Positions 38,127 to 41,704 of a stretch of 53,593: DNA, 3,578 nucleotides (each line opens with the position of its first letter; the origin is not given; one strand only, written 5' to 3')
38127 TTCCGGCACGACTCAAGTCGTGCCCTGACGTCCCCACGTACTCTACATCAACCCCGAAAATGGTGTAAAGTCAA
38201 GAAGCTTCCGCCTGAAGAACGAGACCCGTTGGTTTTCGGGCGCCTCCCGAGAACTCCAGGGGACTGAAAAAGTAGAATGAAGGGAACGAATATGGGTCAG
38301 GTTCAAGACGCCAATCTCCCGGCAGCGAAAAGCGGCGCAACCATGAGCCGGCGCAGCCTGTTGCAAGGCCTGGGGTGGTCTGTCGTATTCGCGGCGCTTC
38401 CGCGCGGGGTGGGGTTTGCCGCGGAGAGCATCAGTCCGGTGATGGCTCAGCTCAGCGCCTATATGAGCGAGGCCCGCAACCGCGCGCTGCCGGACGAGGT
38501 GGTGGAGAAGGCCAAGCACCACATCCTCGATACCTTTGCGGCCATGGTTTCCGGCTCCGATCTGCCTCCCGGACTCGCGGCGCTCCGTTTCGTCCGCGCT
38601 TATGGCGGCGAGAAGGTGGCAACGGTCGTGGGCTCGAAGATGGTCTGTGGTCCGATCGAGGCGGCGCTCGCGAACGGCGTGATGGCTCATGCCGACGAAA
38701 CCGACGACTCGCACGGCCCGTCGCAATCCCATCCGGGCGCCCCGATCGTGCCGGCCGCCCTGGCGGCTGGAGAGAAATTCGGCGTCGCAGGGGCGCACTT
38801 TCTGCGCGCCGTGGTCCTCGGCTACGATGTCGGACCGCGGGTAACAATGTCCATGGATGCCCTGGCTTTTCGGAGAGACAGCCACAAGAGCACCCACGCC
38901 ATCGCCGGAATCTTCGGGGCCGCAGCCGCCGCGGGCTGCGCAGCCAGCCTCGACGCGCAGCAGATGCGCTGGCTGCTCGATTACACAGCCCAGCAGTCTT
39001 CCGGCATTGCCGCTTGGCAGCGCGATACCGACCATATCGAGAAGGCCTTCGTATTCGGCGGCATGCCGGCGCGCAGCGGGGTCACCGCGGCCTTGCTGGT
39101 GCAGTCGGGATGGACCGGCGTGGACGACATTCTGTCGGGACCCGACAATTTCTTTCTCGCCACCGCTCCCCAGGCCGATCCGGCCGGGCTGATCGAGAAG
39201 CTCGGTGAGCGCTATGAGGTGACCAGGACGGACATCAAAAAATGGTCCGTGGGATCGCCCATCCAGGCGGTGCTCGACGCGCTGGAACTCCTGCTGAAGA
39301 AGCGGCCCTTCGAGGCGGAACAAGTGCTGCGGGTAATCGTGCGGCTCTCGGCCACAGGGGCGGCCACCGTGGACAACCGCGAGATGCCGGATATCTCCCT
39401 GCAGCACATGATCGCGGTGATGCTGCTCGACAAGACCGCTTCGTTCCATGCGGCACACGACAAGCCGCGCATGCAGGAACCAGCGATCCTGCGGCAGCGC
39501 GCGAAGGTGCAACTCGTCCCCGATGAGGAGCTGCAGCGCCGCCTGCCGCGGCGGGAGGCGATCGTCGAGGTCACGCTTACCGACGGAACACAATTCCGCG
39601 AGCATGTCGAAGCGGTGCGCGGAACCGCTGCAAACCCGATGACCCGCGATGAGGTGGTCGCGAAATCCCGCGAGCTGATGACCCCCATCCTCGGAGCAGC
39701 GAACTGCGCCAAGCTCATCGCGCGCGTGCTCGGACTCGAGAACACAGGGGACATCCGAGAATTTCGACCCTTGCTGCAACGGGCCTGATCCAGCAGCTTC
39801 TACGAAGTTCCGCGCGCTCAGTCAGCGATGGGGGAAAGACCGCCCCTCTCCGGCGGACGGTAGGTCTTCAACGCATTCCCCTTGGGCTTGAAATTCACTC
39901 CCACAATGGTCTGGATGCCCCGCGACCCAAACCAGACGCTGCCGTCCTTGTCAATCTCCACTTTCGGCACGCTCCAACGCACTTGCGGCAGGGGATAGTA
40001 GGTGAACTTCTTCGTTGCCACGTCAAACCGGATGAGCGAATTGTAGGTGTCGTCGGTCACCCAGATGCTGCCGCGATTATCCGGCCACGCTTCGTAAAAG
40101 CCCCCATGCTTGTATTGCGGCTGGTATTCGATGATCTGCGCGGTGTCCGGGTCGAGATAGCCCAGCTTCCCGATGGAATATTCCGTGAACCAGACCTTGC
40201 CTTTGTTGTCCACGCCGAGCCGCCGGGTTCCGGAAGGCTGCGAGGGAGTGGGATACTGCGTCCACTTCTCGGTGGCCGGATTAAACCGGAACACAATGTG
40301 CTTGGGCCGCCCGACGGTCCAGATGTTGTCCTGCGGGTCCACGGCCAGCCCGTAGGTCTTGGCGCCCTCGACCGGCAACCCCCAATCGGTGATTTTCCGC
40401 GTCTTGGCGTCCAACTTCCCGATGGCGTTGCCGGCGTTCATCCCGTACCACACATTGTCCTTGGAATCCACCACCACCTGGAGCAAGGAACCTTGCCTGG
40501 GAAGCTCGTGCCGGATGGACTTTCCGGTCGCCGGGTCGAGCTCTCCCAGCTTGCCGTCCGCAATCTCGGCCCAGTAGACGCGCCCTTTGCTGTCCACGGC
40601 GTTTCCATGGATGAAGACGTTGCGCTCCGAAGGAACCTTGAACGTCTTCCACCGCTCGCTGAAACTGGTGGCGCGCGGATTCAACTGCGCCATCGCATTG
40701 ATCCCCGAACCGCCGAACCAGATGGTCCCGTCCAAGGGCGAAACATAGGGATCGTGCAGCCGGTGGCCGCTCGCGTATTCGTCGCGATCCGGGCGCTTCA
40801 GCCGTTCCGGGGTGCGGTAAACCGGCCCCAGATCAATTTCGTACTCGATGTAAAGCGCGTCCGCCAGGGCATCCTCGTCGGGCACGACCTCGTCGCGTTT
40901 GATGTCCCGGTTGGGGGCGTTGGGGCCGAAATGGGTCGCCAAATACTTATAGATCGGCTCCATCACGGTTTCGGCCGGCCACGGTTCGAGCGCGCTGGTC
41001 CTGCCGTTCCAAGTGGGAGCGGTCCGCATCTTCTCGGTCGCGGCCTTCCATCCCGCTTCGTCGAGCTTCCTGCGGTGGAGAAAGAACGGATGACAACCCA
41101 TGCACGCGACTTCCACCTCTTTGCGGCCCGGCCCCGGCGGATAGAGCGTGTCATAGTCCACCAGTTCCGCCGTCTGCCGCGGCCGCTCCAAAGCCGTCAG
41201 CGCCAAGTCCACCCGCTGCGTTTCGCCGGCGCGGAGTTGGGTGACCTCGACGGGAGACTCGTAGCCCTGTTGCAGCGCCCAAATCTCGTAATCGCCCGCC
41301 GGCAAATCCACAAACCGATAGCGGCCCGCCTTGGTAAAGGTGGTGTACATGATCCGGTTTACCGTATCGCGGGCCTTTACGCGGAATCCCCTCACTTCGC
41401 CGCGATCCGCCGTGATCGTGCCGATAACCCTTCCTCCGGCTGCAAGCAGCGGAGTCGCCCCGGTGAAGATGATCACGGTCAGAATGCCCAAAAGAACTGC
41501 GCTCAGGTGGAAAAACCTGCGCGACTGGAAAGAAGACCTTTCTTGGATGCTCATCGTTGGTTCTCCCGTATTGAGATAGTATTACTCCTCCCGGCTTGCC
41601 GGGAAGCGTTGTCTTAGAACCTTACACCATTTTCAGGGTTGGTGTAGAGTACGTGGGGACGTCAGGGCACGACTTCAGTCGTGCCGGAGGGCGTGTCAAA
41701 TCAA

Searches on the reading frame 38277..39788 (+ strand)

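Call 20: search_protein_families(library=pfam, proteins=[window:38277-39788:+], max_evalue=0.00001)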
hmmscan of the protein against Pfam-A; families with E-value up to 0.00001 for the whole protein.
window:38277-39788:+ (503 aa): 2 families
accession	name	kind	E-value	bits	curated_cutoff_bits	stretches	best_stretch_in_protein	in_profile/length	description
PF03972.19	MmgE_PrpD_N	-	3.7e-51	174.1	32.1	1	58-301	2-240/244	MmgE/PrpD N-terminal domain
PF19305.4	MmgE_PrpD_C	-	3.8e-26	92.4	32.1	1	326-485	4-171/173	MmgE/PrpD C-terminal domain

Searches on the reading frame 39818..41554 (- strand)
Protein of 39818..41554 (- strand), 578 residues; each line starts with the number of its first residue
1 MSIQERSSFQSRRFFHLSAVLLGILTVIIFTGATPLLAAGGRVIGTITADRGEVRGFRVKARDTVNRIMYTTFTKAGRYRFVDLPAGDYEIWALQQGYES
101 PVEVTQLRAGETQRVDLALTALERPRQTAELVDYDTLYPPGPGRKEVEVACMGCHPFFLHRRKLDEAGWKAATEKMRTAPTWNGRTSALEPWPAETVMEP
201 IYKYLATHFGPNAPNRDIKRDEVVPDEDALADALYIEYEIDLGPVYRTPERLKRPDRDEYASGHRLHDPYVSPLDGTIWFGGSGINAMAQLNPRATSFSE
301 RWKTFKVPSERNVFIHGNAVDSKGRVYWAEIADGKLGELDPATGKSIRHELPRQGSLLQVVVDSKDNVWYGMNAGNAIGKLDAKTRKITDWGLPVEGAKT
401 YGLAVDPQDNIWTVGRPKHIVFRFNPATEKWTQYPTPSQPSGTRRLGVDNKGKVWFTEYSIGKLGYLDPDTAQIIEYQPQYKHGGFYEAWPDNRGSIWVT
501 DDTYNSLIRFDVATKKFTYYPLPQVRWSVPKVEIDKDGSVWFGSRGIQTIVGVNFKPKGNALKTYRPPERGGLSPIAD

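Call 20: search_protein_families(library=pfam, proteins=[window:39818-41554:-], max_evalue=0.00001)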
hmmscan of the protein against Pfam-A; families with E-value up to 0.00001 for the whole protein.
window:39818-41554:- (578 aa): 3 families
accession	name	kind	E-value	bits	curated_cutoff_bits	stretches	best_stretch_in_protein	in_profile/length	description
PF24684.1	Vgb_lyase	-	6.3e-23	81.4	50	1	274-478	64-259/290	Virginiamycin B lyase family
PF08450.18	SGL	-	5.1e-09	36.5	26.3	0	322-389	10-73/246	SMP-30/Gluconolactonase/LRE-like region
PF13620.12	CarboxypepD_reg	-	8.3e-09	36.1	32.3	1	43-120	2-82/82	Carboxypeptidase regulatory-like domain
